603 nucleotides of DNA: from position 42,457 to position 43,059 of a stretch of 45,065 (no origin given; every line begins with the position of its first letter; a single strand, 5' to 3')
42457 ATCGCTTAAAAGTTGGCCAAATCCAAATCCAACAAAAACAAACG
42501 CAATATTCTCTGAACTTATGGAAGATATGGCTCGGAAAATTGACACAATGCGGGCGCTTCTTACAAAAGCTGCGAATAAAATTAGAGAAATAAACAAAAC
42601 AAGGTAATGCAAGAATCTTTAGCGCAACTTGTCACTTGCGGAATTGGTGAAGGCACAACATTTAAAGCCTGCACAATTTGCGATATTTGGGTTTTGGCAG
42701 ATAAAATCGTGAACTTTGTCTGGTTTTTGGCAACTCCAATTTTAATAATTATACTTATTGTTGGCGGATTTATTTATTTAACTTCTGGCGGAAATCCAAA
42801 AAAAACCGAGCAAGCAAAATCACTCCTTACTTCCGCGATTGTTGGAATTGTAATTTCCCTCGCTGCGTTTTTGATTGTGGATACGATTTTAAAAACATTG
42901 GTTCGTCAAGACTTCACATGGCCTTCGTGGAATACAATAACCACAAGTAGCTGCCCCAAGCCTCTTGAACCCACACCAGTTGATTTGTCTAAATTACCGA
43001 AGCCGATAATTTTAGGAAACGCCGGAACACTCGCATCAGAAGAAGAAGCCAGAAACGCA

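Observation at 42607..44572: Tandem array of four VirB2/TrbC-like mini-pilin paralogs with no secretion machinery in sight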

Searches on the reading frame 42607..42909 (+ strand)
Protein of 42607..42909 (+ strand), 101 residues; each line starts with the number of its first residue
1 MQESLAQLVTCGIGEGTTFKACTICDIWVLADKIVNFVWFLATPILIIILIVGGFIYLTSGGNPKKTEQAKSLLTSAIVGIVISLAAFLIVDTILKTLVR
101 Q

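Call 88: search_solved_structures(query=A3, max_evalue=10, show_alignments=3)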
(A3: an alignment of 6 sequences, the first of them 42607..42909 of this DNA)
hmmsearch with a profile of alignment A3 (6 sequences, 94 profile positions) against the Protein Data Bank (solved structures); distinct sequences matched with E-value up to 10: 6.
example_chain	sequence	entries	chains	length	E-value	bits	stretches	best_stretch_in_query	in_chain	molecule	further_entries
7rmx_A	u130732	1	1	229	0.21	15.1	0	30-67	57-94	Tunable symmetric protein, D_3_212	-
9s41_I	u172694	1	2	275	0.67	13.4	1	5-58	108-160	Voltage-dependent calcium channel gamma-7 subunit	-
7dfp_A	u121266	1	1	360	1.8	12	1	35-80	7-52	D(2) dopamine receptor,Soluble cytochrome b562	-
6iu3_A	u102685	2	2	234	2.3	11.7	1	37-88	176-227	VIT1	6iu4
9jtq_A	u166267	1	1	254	3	11.3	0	9-46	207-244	Rhodopsin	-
6vms_R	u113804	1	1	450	8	10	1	35-80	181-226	Endolysin,D(2) dopamine receptor,D(2) dopamine receptor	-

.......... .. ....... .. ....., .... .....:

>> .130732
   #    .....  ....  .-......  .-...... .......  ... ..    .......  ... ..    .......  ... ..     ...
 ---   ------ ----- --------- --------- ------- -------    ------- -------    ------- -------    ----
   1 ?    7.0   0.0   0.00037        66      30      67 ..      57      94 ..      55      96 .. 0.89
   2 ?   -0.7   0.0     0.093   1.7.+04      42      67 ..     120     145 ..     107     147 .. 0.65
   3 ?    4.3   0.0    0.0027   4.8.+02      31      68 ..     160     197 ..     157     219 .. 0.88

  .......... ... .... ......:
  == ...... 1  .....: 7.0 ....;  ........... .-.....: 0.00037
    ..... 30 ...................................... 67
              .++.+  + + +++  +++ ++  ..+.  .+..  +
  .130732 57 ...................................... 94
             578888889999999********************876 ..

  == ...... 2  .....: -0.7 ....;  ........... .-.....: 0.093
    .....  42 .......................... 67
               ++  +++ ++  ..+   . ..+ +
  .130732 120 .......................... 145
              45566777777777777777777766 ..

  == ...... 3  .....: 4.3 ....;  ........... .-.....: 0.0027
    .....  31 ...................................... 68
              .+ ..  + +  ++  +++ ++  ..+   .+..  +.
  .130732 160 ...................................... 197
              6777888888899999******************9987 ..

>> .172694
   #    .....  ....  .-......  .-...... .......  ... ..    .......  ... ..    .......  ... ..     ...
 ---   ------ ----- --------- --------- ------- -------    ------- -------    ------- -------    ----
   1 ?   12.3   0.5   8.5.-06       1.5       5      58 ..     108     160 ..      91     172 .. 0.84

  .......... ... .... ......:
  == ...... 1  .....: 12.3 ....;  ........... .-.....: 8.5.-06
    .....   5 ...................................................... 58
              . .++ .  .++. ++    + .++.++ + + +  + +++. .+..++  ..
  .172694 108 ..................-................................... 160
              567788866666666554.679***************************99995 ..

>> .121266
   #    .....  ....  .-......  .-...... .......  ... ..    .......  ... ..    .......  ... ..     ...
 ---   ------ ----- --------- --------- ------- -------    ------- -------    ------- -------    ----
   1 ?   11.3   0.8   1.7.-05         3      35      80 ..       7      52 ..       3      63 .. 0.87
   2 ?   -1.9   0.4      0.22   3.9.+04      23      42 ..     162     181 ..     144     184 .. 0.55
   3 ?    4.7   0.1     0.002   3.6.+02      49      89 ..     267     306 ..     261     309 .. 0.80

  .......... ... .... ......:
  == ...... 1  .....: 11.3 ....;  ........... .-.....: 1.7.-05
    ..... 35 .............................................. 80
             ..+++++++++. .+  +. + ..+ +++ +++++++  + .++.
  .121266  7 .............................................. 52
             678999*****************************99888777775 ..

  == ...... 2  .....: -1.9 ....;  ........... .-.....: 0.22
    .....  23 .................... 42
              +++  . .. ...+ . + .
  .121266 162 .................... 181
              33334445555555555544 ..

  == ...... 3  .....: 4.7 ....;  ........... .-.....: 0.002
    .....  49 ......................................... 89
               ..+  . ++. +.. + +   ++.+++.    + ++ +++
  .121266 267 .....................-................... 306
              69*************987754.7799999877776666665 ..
